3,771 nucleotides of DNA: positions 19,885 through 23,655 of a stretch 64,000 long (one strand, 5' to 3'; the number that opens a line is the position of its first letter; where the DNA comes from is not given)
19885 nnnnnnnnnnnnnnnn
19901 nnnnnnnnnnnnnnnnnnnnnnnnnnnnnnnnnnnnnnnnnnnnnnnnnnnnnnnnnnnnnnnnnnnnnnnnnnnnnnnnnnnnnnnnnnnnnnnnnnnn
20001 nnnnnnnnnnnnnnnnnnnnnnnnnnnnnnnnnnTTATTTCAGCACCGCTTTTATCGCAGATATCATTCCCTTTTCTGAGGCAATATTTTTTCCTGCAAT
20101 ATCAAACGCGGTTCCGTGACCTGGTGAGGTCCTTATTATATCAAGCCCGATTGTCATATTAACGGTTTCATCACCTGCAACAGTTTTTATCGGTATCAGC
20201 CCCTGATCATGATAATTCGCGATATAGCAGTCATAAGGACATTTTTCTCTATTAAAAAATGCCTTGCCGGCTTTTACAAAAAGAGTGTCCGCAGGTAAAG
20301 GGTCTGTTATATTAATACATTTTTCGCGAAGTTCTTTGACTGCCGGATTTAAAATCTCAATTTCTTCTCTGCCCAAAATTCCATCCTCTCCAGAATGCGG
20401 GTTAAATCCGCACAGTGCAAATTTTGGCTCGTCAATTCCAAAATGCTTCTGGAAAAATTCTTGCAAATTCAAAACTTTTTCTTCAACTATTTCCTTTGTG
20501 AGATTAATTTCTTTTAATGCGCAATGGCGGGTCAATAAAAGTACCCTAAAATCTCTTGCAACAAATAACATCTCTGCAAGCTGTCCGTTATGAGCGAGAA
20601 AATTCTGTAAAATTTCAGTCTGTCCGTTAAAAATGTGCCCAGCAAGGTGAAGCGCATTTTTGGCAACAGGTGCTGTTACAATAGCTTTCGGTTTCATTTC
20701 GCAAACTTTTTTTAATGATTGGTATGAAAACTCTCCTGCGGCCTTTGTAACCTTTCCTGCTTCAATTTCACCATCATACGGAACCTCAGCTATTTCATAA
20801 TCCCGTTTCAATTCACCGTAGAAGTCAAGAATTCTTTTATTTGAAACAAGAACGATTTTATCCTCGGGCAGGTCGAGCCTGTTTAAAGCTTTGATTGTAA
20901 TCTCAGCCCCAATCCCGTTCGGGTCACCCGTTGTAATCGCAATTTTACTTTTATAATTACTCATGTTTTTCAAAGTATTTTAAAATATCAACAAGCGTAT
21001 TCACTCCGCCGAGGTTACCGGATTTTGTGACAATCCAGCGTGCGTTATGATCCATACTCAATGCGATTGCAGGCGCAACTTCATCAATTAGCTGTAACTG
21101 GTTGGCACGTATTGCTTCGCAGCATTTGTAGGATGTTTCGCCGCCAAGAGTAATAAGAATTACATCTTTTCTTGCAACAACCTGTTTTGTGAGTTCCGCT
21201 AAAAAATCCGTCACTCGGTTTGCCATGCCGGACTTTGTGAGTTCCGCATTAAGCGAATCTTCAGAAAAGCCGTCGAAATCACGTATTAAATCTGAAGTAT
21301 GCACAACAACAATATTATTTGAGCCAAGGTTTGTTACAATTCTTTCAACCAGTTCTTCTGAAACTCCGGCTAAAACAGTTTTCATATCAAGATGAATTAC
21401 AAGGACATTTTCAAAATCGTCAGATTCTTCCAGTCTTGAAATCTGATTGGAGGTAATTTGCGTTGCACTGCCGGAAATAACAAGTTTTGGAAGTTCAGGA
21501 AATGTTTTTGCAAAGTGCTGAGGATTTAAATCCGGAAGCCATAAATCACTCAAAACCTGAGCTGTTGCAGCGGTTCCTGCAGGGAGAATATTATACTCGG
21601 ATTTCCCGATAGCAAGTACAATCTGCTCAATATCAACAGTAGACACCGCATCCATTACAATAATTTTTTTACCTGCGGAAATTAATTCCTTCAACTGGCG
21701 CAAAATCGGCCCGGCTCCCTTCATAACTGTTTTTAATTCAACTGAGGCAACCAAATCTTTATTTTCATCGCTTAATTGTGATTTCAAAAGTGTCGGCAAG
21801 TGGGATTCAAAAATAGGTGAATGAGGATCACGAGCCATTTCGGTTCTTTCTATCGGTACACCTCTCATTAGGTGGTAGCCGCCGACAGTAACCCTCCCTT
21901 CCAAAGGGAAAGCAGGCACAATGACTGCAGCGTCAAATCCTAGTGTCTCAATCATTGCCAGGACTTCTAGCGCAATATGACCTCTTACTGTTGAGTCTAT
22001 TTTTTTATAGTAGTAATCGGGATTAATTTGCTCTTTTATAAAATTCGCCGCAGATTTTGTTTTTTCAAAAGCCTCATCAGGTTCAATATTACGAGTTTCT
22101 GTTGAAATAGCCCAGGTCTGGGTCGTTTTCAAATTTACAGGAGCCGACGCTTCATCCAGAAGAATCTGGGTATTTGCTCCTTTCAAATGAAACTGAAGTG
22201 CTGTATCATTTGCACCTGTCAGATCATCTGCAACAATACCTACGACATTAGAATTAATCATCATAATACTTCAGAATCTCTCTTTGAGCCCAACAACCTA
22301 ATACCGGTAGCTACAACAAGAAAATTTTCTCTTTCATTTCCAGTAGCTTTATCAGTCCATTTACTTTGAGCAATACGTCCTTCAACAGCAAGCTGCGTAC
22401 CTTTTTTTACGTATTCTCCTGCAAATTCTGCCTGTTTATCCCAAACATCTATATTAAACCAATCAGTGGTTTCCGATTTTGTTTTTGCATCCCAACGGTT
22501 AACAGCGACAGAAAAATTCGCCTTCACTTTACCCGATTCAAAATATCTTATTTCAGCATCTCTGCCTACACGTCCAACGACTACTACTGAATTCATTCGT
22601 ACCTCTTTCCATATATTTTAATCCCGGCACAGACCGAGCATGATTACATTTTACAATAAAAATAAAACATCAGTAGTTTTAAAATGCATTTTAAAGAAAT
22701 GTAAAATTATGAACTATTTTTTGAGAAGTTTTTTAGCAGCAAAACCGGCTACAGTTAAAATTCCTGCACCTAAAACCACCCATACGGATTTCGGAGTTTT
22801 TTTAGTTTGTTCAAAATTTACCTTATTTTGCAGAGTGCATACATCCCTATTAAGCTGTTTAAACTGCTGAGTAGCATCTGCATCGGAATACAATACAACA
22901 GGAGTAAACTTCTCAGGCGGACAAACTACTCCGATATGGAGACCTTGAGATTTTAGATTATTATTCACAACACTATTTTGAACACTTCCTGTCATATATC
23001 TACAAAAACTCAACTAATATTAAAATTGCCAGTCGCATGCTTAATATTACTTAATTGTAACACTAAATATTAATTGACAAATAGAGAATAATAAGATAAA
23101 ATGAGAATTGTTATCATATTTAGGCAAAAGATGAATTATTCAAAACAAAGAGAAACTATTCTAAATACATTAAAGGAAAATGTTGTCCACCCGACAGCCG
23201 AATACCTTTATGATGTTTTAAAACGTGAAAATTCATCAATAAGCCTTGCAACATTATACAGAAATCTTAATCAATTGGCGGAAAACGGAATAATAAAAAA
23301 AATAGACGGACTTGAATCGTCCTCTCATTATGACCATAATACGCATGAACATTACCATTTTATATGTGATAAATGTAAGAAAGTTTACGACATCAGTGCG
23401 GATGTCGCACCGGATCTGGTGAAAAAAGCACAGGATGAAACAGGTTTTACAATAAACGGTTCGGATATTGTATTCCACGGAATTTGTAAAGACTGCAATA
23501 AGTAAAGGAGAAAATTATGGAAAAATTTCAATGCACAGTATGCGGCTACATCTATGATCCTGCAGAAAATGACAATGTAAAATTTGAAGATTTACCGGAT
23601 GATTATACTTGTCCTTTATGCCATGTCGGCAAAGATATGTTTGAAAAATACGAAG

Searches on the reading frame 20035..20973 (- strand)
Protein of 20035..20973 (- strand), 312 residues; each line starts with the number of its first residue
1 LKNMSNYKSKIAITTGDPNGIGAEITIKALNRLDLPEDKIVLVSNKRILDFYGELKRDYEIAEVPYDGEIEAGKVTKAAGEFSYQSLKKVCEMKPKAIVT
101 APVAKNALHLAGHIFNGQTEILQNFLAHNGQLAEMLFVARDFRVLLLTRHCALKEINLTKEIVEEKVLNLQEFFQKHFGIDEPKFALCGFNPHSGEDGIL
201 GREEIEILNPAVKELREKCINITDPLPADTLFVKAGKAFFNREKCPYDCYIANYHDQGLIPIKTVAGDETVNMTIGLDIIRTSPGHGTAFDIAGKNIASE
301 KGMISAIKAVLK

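Call 34: search_protein_families(library=pfam, proteins=[window:20035-20973:-])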
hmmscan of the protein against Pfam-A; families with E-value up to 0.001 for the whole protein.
window:20035-20973:- (312 aa): 1 family
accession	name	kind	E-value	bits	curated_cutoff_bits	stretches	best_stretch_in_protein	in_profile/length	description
PF04166.17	PdxA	-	4.7e-80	269.5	27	1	57-309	40-285/286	Pyridoxal phosphate biosynthetic protein PdxA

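Call 35: find_homologous_proteins(query=window:20035-20973:-, max_evalue=1e-60)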
Query window:20035-20973:- (312 aa): 3478 proteins with E <= 1e-60 among 8000 candidates; the best 120 are listed.
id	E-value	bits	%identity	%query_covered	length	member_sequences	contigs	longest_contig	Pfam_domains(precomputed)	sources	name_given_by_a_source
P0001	2.7e-201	685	99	99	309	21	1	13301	PF04166.18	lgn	-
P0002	1.5e-198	676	97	99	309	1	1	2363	PF04166.18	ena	-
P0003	3.0e-197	672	97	99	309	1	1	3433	PF04166.18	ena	-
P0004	7.8e-195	664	96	99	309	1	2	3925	PF04166.18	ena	-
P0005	7.8e-194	660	96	99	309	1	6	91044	PF04166.18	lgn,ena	-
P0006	8.4e-194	660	95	99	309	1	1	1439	PF04166.18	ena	-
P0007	1.6e-193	660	95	99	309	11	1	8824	PF04166.18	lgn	-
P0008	2.1e-193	659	95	99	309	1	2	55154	PF04166.18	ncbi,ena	-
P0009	1.7e-192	656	94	99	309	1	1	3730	PF04166.18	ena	-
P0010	2.7e-192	655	95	99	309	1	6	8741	PF04166.18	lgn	-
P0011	2.9e-192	655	95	99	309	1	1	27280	PF04166.18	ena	-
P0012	3.0e-192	655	95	99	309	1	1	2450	PF04166.18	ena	-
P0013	3.0e-192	655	95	99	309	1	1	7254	PF04166.18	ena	-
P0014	6.7e-192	654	95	99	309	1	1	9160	PF04166.18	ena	-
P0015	2.4e-191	652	94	99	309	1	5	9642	PF04166.18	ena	-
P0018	1.8e-180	617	89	99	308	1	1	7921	PF04166.18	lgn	-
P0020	6.7e-179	611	87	99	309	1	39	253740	PF04166.18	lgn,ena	-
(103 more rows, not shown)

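Call 36: find_encoding_contigs(protein=P0005, flank=2500, max_places=4)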
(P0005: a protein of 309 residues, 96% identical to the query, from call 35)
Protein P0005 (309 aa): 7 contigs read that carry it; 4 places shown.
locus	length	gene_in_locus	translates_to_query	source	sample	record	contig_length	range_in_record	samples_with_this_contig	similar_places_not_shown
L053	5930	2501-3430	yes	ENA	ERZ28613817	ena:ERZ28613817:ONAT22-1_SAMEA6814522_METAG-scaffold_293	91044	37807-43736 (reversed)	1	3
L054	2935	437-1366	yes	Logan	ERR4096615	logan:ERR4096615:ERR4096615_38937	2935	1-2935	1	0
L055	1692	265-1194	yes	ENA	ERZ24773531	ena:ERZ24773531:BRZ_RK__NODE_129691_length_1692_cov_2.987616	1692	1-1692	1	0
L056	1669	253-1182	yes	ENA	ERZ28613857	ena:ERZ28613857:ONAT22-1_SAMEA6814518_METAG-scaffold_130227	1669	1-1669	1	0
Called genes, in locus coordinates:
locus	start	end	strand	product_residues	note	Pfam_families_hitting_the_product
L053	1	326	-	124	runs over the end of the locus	PF01475:FUR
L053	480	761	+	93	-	-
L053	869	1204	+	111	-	PF00436:SSB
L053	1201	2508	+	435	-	PF07005:SBD_N, PF17042:NBD_C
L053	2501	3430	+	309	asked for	PF04166:PdxA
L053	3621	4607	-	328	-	PF02355:SecD_SecF_C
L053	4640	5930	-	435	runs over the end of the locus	PF07549:Sec_GG (weak), PF21760:SecD_1st, PF22599:SecDF_P1_head, PF02355:SecD_SecF_C, PF03176:MMPL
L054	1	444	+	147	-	?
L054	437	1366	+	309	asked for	PF04166:PdxA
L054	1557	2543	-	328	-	PF02355:SecD_SecF_C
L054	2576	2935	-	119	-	?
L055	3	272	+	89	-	PF17042:NBD_C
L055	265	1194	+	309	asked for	PF04166:PdxA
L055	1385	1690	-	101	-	?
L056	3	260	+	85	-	?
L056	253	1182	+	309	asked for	PF04166:PdxA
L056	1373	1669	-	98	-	?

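Call 37: find_encoding_contigs(protein=P0008, flank=2500, max_places=4)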
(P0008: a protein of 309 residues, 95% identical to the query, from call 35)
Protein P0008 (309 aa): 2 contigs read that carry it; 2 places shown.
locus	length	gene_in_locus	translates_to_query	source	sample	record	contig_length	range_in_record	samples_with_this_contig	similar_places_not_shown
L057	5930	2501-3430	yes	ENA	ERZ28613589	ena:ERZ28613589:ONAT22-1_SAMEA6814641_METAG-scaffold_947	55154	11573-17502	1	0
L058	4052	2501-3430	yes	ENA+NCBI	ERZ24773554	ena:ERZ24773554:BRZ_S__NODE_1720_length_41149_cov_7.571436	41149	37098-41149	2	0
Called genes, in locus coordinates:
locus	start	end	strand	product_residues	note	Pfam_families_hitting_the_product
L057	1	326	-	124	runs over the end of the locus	PF01475:FUR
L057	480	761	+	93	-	-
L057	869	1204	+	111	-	PF00436:SSB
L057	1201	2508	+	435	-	PF07005:SBD_N, PF17042:NBD_C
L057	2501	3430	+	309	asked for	PF04166:PdxA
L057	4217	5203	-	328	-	PF02355:SecD_SecF_C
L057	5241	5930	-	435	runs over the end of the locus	PF07549:Sec_GG (weak), PF21760:SecD_1st, PF22599:SecDF_P1_head, PF02355:SecD_SecF_C, PF03176:MMPL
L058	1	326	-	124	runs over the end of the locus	PF01475:FUR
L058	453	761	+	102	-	-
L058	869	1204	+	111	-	PF00436:SSB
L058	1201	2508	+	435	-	PF07005:SBD_N, PF17042:NBD_C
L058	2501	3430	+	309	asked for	PF04166:PdxA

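Call 38: find_encoding_contigs(protein=P0020, flank=2500, max_places=4)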
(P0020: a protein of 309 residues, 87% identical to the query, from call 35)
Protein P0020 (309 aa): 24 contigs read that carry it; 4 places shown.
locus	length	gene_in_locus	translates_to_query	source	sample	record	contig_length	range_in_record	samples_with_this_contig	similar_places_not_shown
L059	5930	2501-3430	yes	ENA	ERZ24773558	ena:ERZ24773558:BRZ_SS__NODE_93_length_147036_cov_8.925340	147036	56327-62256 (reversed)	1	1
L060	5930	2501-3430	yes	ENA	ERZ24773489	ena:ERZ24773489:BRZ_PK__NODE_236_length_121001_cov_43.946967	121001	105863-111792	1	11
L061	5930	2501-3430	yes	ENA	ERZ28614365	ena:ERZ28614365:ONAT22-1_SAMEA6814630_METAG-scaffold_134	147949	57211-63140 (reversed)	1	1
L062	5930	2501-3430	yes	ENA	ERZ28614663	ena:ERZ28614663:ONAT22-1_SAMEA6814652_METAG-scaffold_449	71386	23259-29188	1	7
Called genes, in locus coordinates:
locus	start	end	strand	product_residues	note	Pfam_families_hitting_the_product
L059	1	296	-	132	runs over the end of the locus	PF01475:FUR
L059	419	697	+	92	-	-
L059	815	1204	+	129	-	PF00436:SSB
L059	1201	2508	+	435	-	PF07005:SBD_N, PF17042:NBD_C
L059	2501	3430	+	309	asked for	PF04166:PdxA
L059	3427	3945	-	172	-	PF20318:DUF6613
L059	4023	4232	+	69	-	PF01381:HTH_3 (weak), PF13443:HTH_26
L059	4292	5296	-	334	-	PF02355:SecD_SecF_C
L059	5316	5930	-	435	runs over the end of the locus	PF07549:Sec_GG (weak), PF21760:SecD_1st, PF22599:SecDF_P1_head, PF02355:SecD_SecF_C, PF03176:MMPL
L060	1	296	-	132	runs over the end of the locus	PF01475:FUR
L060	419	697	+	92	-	-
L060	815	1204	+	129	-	PF00436:SSB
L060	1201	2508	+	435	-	PF07005:SBD_N, PF17042:NBD_C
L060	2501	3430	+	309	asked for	PF04166:PdxA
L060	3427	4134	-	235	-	PF20318:DUF6613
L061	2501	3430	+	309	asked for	PF04166:PdxA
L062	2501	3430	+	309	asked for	PF04166:PdxA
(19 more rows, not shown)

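Call 48: find_encoding_contigs(protein=P0018, flank=2500, max_places=3)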
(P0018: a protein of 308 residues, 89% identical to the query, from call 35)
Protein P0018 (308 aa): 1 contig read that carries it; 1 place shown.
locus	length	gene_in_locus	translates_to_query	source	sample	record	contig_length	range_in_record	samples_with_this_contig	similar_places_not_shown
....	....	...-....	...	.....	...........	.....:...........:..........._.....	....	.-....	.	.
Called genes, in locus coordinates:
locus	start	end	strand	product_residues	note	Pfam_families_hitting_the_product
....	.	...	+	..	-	?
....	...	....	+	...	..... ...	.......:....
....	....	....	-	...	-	-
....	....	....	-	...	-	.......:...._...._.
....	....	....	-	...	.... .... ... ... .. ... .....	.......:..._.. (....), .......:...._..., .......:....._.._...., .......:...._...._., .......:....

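Call 49: find_encoding_contigs(protein=P0011, flank=2500, max_places=3)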
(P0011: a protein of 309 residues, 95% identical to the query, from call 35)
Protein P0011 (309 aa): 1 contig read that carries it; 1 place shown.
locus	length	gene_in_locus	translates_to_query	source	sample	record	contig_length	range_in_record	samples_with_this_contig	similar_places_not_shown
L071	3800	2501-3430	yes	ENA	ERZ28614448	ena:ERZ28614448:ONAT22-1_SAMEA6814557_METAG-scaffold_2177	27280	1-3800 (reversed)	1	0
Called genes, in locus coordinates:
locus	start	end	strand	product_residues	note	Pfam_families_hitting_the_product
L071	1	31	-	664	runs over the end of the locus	-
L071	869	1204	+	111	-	PF00436:SSB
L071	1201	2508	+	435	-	PF07005:SBD_N, PF17042:NBD_C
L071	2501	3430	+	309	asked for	PF04166:PdxA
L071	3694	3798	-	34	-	?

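Call 93: find_encoding_contigs(protein=P0001, flank=2000, max_places=4)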
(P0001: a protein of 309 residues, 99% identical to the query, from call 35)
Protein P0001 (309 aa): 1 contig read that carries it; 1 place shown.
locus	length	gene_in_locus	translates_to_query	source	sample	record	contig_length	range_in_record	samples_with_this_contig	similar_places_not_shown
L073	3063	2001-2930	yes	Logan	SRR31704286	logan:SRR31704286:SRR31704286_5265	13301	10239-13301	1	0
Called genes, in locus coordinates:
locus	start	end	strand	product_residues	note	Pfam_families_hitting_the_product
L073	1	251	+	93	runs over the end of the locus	-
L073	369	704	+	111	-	PF00436:SSB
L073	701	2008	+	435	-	PF07005:SBD_N, PF17042:NBD_C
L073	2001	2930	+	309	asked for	PF04166:PdxA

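Call 94: find_encoding_contigs(protein=P0004, flank=2000, max_places=4)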
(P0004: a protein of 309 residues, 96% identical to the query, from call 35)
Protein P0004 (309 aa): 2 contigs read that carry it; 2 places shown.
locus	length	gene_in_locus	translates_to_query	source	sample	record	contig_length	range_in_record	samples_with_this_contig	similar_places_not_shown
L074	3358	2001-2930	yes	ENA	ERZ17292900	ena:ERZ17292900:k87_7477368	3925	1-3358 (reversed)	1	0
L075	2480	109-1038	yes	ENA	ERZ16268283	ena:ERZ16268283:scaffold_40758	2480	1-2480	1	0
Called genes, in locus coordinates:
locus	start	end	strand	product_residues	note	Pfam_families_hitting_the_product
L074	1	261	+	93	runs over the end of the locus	-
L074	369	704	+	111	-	PF00436:SSB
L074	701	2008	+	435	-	PF07005:SBD_N, PF17042:NBD_C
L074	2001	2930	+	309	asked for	PF04166:PdxA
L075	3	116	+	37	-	?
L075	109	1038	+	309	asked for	PF04166:PdxA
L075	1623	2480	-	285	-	?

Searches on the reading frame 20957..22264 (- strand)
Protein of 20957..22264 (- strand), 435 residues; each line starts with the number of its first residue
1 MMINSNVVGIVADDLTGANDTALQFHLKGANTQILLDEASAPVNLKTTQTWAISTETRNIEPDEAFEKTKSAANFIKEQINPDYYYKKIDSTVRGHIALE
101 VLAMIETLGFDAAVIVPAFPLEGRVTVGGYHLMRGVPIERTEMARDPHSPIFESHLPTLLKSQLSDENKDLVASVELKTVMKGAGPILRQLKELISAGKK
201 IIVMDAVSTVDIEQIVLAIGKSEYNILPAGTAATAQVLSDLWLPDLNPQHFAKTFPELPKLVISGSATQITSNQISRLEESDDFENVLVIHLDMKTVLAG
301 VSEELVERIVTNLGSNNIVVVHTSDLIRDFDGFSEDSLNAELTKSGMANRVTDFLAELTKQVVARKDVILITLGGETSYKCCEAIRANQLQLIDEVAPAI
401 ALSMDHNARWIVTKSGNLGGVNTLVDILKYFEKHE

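Call 34: search_protein_families(library=pfam, proteins=[window:20957-22264:-])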
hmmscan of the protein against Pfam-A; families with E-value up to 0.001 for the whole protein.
window:20957-22264:- (435 aa): 2 families
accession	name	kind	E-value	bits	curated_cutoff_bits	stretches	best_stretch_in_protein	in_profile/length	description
PF07005.16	SBD_N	-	9.6e-54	183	25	1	9-236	2-228/230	Sugar-binding N-terminal domain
PF17042.10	NBD_C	-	5.1e-26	92.6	28.3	1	261-424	1-168/168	Nucleotide-binding C-terminal domain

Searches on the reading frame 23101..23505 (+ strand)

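Call 71: search_protein_families(library=pfam, proteins=[window:23101-23505:+], max_evalue=0.00001)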
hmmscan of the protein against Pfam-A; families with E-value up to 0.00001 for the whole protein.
window:23101-23505:+ (134 aa): 1 family
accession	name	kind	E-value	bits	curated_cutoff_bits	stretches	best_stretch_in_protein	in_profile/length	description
PF01475.25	FUR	-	3.2e-27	95.5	23.1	1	10-123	3-118/121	Ferric uptake regulator family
